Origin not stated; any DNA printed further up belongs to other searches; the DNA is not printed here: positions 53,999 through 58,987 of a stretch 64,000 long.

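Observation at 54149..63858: Tandem pair of ~1560-aa gingipain-like C25 peptidases with proprotein-convertase P-domains and T9SS sorting tails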

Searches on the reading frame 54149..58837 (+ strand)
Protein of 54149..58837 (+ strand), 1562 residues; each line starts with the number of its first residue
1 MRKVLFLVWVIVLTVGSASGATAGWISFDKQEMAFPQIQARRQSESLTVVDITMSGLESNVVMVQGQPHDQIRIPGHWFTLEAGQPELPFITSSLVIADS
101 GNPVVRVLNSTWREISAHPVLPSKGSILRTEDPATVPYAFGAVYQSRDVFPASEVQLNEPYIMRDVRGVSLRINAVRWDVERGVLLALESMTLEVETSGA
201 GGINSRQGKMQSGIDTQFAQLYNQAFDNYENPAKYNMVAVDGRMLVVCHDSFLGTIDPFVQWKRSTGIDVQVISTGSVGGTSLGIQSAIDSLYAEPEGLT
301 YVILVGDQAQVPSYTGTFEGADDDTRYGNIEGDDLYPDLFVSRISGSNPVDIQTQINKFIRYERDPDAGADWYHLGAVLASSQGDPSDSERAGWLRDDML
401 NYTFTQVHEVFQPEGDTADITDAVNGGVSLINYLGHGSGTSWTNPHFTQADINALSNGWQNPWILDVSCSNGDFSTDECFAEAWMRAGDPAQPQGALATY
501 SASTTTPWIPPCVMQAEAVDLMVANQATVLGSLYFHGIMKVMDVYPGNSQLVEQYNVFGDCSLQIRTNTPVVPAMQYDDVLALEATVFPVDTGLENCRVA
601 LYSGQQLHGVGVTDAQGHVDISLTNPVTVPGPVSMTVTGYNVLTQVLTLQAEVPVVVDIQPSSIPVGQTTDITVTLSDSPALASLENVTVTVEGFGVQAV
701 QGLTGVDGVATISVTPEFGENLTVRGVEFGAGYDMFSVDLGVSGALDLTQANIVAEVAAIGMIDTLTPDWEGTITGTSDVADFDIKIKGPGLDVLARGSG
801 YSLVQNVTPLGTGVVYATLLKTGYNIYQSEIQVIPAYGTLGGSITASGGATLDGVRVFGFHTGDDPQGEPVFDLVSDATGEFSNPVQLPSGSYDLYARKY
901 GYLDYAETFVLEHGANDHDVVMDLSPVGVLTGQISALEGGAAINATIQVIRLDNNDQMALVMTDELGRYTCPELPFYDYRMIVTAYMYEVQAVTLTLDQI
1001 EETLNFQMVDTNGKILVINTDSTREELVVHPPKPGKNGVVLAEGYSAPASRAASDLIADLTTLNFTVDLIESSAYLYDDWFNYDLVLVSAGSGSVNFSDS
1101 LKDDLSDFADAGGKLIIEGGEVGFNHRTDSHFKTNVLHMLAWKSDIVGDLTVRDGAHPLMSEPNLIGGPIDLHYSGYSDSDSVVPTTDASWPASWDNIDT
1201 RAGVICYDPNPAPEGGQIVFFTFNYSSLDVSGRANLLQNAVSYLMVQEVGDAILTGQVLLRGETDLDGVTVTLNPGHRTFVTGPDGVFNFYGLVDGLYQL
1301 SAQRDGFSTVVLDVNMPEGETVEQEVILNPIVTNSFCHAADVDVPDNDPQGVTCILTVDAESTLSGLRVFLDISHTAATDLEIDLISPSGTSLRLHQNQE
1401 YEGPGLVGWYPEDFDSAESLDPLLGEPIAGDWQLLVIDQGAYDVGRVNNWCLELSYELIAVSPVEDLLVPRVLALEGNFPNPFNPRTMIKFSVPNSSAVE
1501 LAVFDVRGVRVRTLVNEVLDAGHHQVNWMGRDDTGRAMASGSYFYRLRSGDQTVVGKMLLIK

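Call 5: search_protein_families(library=pfam, proteins=[window:54149-58837:+], max_evalue=0.01)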
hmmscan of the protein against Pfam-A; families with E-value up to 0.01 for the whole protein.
window:54149-58837:+ (1562 aa): 8 families
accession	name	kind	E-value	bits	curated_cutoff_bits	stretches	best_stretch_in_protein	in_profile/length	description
PF01364.23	Peptidase_C25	-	4.3e-50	171.4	23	1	244-564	1-373/374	Peptidase family C25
PF13620.12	CarboxypepD_reg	-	4e-21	75.6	32.3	3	1254-1328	2-81/82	Carboxypeptidase regulatory-like domain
PF08126.16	Propeptide_C25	-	6.4e-17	61.8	22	1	43-232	17-200/205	Propeptide_C25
PF01483.27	P_proprotein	-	2.8e-14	53.4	21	1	1368-1453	5-85/86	Proprotein convertase P-domain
PF13715.12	CarbopepD_reg_2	-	9.9e-10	38.8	32.2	1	1255-1328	2-76/88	CarboxypepD_reg-like domain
PF13860.13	FlgD_ig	-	6e-08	33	27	1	1495-1546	21-72/79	FlgD Ig-like domain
PF03785.20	Peptidase_C25_C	-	1.7e-06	28.2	25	1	577-645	8-74/79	Peptidase family C25, C terminal ig-like domain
PF18962.6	Por_Secre_tail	-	0.0001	23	27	1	1479-1558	2-73/75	Secretion system C-terminal sorting domain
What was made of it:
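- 54149..58837 (+): Gene A: pre-pro C25 peptidase, 1562 aa. This is the fast-evolving paralogue. Domain scan (call 5).
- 54254..54844 (+): A: C25 prodomain. It carries the invariant inhibitory-loop Arg129 (54533-54535) and ends just before the pro/mature junction Lys234|Tyr235 (54848-54853). In B: 59263-59859, with Arg at 59548-59550 and Lys at 59863-59865. Pfam Propeptide_C25 (call 5).
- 54878..55840 (+): A: C25 catalytic domain. His436 (55454-55456), Cys469 (55553-55555), S1 Asp388 (55310-55312), lid Trp508 (55670-55672), and Gln383 at the RgpB Glu152 position (55295-55297). Pfam (call 5).
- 57908..58132 (+): A: third CarboxypepD_reg domain. In B: 62923-63147. Pfam best stretch 1254-1328 (call 5).
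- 58583..58834 (+): A: T9SS type A C-terminal sorting domain, predicted as a seven-strand beta-sandwich. In B: 63607-63855. FlgD_ig is above the Pfam cutoff and PF18962 is below it (call 5).
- On Kexin/furin-type convertase architecture: The P-domain starts about 770 aa after the C25 domain (call 5).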

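Call 7: search_protein_families(library=ncbifam, proteins=[window:54149-58837:+], max_evalue=0.01)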
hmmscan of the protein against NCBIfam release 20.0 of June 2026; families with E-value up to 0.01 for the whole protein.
window:54149-58837:+ (1562 aa): 6 families
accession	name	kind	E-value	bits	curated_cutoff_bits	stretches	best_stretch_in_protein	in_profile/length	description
NF033707.1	T9SS_sortase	equivalog_domain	3.5e-14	51.5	420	2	1478-1548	1001-1076/1095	type IX secretion system sortase PorU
TIGR04183.1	Por_Secre_tail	domain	6.8e-08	32.4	23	1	1479-1558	2-69/72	T9SS type A sorting domain-containing protein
NF052324.1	PorU_rel_Nterm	equivalog_domain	1.3e-07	30.2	450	1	416-487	612-685/879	putative type IX secretion system sortase PorU2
NF005176.1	PRK06655.1-1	equivalog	4.2e-05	23.6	230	1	1494-1546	94-146/197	flagellar hook assembly protein FlgD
NF009276.0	PRK12633.1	equivalog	0.0011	18.8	383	1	1496-1549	128-181/234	flagellar basal body rod modification protein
NF052323.1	T9SSA_dep_M6i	equivalog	0.0043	15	600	1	1478-1547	960-1024/1043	T9SS-dependent M6-like inactivated metalloprotease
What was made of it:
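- Closest known: Gingipain R2. Same: Both have a Sec signal and a T9SS type A CTD (call 7).
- Domain content and order (calls 5, 7). T9SS support: both CTDs pass TIGR04183 (call 7). Pfam's own T9SS tail model is below its gathering score in both proteins, and B passes TIGR04183 by only 0.2 bit (calls 5, 7). There are weak partial hits to the PorU models NF033707 and NF052324 (call 7). The best-scoring stretch of the NF033707 (PorU) hit lies in the CTD, and the NF052324 hit covers a short catalytic stretch (call 7).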

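Call 8: search_solved_structures(query=window:54149-58834:+, max_evalue=0.01, show_alignments=2)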
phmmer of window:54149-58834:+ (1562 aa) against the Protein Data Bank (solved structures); distinct sequences matched with E-value up to 0.01: 6.
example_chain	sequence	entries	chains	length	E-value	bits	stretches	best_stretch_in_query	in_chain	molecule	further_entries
1cvr_A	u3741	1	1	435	5.9e-57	196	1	241-650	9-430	GINGIPAIN R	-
4ief_B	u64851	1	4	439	4.2e-55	189.9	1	241-650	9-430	Gingipain R2 Mature Domain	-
4rbm_A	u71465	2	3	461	6.6e-19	69.9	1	242-505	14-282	Lys-gingipain W83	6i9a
4tkx_L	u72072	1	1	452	1.3e-18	69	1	242-506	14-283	Lys-gingipain W83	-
4ief_A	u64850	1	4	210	4.9e-16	60.4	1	36-230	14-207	Gingipain R2 Pro-Domain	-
5mun_A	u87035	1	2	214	3.2e-13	51.1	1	55-226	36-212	Lys-gingipain W83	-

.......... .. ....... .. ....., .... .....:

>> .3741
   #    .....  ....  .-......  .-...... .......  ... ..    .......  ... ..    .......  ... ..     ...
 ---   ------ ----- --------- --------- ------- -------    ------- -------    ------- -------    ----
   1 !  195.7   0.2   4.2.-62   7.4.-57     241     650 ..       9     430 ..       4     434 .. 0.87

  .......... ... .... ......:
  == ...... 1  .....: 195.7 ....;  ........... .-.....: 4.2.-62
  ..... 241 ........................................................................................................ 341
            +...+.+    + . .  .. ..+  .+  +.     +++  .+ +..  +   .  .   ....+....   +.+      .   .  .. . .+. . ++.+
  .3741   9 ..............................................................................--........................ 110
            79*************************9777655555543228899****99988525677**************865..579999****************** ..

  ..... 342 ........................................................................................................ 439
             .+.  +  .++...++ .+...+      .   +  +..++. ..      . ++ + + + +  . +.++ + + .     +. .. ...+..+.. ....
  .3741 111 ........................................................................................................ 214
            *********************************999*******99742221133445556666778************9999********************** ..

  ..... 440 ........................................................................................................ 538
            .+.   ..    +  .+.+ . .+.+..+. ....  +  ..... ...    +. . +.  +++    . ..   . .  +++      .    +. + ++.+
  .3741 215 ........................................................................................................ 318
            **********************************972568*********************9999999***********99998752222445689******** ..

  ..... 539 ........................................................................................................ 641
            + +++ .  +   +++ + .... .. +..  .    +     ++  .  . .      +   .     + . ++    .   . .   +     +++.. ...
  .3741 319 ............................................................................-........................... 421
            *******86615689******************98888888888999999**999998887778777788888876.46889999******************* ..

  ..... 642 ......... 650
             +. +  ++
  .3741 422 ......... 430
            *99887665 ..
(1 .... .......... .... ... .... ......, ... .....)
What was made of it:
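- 54878..55840 (+): RgpB alignment (call 8).
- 55877..56083 (+): A: C25 C-terminal Ig-like (IgSF) domain. In B: 60871-61098. The RgpB alignment runs through this domain (call 8).
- On MEROPS C25 / gingipain family: RgpB E 6e-57 (call 8).
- Checked: Catalytic residues: the quoted His (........) and Cys (SCSNGDF / ACLNGDF) align to RgpB His211 and Cys244 in 1cvr, E 6e-57 (call 8).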
